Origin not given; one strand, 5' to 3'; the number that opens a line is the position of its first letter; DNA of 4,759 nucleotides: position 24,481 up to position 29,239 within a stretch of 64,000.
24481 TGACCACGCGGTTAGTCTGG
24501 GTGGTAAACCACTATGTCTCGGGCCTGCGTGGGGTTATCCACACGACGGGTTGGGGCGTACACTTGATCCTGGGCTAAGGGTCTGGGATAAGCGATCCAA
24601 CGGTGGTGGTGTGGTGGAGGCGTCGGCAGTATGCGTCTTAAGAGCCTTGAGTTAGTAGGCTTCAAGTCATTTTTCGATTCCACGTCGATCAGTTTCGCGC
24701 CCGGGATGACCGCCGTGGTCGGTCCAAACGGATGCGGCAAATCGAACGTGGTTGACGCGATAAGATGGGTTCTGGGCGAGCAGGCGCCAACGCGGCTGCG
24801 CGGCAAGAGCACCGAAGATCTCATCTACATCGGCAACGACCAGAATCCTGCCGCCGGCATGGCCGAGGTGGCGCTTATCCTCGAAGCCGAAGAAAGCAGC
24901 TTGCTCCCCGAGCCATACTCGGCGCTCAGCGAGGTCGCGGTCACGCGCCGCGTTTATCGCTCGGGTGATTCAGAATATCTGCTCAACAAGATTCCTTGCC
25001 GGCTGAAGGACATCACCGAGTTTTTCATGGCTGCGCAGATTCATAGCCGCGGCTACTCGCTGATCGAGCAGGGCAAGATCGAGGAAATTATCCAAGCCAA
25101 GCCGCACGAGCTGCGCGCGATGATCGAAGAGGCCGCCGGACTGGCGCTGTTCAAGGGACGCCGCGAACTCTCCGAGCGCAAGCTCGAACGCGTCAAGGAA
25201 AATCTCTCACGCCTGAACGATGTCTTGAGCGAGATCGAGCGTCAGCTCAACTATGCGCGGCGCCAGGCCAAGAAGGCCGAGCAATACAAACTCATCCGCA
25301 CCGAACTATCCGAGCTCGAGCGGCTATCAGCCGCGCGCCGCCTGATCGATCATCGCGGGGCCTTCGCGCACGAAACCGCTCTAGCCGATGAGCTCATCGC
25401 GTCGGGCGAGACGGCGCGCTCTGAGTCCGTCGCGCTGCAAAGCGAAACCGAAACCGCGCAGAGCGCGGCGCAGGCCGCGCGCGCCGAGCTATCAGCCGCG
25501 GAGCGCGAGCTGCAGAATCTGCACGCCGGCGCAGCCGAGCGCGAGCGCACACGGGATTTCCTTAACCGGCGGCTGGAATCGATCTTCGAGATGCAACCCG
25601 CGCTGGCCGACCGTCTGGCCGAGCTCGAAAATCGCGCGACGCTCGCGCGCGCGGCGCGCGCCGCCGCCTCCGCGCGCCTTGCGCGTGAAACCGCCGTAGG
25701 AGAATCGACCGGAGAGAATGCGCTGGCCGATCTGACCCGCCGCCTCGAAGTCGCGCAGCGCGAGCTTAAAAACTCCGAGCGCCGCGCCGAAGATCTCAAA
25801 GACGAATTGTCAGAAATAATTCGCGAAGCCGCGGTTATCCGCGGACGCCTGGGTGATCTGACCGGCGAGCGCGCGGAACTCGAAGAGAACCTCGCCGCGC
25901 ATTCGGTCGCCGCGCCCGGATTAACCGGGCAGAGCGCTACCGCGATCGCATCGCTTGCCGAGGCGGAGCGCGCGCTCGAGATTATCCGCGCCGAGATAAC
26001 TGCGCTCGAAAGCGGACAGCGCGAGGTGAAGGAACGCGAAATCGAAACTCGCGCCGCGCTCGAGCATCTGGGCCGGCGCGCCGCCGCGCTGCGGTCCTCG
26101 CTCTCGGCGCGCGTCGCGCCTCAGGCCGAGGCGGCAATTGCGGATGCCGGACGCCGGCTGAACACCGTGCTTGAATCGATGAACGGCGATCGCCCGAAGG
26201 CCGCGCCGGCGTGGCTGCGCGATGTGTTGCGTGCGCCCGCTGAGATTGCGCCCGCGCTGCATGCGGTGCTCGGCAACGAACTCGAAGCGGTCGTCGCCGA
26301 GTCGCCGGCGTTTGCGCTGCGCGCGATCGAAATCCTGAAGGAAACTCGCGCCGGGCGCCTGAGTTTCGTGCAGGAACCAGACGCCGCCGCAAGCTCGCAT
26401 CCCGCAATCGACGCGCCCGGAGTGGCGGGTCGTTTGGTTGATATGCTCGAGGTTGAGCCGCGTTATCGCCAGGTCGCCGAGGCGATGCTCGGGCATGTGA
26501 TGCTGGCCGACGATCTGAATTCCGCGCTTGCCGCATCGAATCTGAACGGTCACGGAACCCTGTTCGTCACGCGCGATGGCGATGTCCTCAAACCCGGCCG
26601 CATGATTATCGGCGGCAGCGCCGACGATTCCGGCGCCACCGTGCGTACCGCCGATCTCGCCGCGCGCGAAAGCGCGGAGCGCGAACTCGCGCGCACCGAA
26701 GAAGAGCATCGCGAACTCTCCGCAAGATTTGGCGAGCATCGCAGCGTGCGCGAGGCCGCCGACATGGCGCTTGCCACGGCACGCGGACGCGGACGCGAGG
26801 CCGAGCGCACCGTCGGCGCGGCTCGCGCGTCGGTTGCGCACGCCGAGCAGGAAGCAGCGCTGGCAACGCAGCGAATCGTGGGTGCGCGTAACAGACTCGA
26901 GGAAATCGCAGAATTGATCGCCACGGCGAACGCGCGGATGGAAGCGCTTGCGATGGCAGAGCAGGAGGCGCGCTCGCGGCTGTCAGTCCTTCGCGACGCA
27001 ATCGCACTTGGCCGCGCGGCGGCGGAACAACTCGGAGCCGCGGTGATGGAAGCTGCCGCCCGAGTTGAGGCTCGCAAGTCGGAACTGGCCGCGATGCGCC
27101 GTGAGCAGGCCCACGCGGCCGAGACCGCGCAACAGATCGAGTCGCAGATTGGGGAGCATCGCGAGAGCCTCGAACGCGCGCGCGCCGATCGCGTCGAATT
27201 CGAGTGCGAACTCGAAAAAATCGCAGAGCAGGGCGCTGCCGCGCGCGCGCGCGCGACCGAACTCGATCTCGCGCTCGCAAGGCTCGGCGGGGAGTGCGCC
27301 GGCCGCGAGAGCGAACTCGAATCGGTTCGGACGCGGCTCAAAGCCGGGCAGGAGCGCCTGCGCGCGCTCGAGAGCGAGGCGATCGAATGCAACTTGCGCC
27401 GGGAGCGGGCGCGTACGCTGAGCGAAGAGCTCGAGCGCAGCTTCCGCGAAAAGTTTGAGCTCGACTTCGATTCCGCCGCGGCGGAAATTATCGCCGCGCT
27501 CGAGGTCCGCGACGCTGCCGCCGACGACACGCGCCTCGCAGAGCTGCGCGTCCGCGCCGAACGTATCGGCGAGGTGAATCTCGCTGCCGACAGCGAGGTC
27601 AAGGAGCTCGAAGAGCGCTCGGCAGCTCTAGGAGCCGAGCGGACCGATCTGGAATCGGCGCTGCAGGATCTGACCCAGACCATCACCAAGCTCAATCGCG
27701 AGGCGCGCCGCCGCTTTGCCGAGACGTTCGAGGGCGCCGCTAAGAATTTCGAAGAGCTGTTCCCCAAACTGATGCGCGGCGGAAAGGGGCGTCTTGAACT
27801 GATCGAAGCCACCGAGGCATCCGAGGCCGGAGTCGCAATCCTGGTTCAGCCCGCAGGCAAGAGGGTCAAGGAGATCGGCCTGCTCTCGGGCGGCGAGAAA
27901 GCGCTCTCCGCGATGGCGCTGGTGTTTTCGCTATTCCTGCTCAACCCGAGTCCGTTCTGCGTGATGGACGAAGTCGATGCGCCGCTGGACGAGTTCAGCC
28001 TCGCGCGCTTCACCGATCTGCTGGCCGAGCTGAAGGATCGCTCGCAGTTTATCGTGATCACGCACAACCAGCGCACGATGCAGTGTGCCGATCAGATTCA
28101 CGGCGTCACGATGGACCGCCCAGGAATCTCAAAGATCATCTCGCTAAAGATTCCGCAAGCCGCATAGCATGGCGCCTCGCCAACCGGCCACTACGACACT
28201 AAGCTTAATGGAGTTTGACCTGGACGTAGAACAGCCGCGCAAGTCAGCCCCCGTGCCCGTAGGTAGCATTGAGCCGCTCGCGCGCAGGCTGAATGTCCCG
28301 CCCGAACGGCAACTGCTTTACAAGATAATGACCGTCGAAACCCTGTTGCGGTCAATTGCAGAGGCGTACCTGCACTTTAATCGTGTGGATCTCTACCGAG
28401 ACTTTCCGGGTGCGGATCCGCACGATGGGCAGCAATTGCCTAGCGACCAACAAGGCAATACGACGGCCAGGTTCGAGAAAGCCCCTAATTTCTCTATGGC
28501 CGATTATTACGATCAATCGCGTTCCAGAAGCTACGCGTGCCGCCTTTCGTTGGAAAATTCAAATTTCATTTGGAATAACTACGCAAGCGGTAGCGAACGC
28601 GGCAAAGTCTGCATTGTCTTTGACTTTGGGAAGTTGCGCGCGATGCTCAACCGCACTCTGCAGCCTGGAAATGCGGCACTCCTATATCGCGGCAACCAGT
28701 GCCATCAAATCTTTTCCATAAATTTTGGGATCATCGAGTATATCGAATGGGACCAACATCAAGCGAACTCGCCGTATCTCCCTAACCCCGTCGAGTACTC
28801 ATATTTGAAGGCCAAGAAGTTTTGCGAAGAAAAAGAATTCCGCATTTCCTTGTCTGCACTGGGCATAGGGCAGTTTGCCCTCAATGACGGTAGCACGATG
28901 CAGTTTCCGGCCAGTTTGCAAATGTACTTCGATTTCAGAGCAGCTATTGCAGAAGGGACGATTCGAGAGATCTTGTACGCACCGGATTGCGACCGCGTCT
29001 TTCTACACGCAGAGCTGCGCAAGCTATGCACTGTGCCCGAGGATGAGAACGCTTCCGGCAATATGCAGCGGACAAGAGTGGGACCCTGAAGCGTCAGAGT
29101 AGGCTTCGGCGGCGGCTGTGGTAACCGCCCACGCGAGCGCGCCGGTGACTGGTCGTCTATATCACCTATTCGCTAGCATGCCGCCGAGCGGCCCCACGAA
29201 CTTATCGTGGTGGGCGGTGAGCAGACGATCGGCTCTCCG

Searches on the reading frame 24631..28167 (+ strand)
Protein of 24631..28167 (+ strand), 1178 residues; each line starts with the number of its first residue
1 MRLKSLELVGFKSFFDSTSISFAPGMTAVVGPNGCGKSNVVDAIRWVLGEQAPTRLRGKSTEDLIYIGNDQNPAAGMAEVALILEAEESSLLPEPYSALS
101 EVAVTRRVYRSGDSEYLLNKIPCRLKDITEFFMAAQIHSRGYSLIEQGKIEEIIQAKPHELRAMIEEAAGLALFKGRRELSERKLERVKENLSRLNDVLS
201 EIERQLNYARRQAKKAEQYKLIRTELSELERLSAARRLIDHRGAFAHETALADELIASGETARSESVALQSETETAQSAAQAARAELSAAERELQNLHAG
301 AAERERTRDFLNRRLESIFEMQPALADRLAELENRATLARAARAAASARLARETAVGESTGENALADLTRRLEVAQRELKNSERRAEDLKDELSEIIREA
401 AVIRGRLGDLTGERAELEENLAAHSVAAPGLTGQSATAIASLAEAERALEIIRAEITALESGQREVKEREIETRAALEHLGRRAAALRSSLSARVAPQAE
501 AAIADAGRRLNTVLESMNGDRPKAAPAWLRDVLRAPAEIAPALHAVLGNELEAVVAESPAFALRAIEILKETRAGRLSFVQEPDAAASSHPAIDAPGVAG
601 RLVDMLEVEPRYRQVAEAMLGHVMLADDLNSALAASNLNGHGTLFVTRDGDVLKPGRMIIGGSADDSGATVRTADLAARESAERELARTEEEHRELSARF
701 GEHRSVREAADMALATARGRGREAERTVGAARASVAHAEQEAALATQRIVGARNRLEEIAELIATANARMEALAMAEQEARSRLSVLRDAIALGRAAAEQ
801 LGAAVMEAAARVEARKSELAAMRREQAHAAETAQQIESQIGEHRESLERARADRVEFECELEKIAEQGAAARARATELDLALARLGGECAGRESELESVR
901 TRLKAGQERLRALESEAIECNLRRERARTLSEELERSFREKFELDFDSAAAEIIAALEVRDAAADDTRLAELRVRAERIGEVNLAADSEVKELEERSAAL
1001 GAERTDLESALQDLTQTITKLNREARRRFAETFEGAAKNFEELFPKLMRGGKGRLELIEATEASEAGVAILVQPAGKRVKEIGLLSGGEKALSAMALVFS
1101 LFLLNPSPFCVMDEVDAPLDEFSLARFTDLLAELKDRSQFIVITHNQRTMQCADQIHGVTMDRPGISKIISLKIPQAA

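Call 48: search_protein_families(library=pfam, proteins=[window:24631-28167:+], max_evalue=0.0001)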
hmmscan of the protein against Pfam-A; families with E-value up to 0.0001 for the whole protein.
window:24631-28167:+ (1178 aa): 6 families
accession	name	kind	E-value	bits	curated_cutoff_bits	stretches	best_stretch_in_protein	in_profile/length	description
PF02463.25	SMC_N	-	4.7e-62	209.7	40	1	3-1167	2-219/220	RecF/RecN/SMC N terminal domain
PF06470.18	SMC_hinge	-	2.7e-18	66.9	22.5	1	530-634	9-114/116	SMC proteins Flexible Hinge Domain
PF13476.12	AAA_23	-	3.1e-16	61.1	27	1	5-230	1-197/201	AAA domain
PF13304.12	AAA_21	-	1.8e-12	48.4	27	1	26-53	1-33/304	AAA domain, putative AbiEii toxin, Type IV TA system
PF13175.12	AAA_15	-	2.5e-09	37.7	32.1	1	1-51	1-50/374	AAA ATPase domain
PF13555.12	AAA_29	-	7.3e-06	26.1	27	1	3-48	1-46/61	P-loop containing region of AAA domain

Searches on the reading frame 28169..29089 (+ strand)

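Call 48: search_protein_families(library=pfam, proteins=[window:28169-29089:+], max_evalue=0.0001)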
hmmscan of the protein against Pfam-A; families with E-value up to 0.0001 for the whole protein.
window:28169-29089:+ (306 aa): 1 family
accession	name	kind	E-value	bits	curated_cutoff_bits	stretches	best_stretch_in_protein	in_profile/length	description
PF11185.13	DUF2971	-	8.8e-05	24.2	22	0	135-226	2-89/89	Protein of unknown function (DUF2971)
